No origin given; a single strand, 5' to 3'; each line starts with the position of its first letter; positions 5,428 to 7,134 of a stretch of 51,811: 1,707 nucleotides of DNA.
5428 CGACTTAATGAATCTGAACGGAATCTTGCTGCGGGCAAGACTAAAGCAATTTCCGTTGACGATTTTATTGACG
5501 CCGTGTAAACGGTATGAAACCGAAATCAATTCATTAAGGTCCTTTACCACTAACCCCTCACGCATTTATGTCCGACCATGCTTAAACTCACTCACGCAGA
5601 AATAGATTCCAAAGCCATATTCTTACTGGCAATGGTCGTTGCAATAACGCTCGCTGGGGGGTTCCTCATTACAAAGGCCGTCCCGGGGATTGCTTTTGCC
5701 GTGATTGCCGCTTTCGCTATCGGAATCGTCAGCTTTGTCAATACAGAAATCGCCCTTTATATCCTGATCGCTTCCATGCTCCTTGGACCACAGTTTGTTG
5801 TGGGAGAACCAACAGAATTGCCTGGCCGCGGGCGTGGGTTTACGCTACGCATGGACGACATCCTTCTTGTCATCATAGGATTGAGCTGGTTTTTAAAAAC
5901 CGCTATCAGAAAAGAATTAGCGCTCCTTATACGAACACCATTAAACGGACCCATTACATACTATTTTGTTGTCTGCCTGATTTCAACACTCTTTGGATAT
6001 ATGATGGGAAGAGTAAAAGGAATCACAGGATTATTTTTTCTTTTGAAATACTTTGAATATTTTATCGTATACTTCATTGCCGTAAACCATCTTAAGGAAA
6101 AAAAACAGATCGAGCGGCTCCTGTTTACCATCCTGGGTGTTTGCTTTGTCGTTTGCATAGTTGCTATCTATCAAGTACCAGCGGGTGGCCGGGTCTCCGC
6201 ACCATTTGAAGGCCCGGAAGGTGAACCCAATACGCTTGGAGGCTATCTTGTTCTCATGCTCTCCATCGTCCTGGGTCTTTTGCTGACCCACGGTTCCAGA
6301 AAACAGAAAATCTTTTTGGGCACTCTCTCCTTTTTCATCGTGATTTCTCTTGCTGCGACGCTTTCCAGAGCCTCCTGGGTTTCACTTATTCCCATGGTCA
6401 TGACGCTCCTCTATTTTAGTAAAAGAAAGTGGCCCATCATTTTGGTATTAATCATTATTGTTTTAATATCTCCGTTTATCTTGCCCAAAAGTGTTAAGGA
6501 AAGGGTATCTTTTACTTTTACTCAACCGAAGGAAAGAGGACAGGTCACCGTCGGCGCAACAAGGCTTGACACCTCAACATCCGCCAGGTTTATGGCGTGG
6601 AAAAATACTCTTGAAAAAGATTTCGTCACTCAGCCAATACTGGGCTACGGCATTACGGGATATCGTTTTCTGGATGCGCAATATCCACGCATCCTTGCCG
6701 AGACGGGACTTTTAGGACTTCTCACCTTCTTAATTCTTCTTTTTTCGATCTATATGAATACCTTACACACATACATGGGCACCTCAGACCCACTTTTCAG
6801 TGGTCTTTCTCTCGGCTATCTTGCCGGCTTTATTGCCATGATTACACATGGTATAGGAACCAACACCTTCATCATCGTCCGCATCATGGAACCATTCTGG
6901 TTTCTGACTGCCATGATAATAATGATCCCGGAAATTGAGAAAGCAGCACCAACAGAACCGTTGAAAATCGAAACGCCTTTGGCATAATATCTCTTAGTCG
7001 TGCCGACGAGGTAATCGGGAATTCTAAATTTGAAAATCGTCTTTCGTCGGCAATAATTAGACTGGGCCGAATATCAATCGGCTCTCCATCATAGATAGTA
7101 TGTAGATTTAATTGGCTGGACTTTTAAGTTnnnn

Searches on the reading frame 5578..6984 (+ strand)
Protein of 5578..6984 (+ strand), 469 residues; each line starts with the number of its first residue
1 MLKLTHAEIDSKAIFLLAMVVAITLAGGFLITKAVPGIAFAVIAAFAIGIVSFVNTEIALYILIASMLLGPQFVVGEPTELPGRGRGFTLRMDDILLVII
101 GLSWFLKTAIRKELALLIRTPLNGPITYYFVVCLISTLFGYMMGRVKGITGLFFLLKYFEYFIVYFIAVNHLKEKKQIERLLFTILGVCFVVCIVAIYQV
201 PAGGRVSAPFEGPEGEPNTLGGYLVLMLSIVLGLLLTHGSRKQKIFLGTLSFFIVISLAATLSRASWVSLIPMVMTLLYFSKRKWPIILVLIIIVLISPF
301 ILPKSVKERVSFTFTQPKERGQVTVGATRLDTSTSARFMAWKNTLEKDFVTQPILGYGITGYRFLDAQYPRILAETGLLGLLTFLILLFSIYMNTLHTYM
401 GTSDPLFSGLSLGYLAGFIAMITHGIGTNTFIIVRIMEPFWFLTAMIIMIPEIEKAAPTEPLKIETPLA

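Call 3: search_protein_families(library=pfam, proteins=[window:5578-6984:+], max_evalue=0.01)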
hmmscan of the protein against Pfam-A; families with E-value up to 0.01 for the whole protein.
window:5578-6984:+ (469 aa): 1 family
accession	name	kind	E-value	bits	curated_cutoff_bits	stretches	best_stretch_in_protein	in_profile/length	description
PF04932.20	Wzy_C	-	5.4e-10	39.7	31.7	1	251-384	3-148/149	O-Antigen ligase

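Call 19: search_protein_families(library=ncbifam, proteins=[window:5578-6984:+], max_evalue=0.00001)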
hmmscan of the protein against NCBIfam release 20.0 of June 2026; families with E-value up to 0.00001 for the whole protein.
window:5578-6984:+ (469 aa): 3 families
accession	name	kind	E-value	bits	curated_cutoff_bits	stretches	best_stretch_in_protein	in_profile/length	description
TIGR03097.1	PEP_O_lig_1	hypoth_equivalog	5.3e-10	38.7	188.1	1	157-394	104-347/408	putative O-glycosylation ligase, exosortase A system-associated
TIGR00947.1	2A73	equivalog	2.7e-09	36.5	366.4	1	95-447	43-419/425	IctB family putative bicarbonate transporter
NF038300.1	EPS_HpsL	equivalog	6.4e-07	28.3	640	1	279-457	357-530/534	hormogonium polysaccharide biosynthesis protein HpsL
